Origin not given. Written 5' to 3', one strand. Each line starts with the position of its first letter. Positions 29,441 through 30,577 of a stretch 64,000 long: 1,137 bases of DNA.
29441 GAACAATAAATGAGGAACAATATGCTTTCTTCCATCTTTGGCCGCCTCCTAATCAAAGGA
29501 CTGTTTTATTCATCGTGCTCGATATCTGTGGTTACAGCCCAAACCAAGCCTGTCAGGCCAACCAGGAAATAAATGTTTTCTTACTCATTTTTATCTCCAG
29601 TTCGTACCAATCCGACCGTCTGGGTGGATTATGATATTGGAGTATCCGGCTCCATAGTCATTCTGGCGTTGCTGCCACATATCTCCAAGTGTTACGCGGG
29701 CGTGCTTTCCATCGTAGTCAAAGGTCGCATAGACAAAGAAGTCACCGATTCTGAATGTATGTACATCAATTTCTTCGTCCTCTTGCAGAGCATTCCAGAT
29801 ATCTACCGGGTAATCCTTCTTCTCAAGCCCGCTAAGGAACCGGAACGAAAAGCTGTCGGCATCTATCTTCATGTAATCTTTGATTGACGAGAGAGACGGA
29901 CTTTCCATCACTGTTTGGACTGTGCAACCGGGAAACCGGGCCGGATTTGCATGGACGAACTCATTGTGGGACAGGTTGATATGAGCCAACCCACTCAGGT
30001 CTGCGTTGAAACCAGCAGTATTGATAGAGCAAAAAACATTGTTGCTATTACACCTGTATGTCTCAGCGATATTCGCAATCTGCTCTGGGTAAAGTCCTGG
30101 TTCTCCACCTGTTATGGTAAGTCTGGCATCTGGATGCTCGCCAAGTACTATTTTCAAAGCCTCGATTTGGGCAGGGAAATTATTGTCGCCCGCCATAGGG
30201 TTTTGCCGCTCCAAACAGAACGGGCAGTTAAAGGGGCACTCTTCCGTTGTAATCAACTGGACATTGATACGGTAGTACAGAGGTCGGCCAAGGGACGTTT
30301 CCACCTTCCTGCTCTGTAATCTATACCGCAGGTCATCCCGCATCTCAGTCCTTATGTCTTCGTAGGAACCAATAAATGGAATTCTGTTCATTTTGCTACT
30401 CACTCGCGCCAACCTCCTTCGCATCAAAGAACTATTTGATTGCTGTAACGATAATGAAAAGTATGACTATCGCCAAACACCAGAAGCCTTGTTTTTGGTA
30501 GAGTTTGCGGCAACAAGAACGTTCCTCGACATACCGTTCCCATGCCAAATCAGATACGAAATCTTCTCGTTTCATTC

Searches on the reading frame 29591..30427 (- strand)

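Call 79: search_protein_families(library=phrogs, proteins=[window:29591-30427:-], max_evalue=0.00001)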
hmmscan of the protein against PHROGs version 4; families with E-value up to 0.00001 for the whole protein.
window:29591-30427:- (278 aa): 2 families
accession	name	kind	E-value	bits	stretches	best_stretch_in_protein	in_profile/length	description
phrog_1802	-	other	1.1e-08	35.4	1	55-136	45-135/556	radical SAM domain-containing protein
phrog_13987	-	other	9.9e-08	32.6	1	53-129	14-91/274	radical SAM domain-containing protein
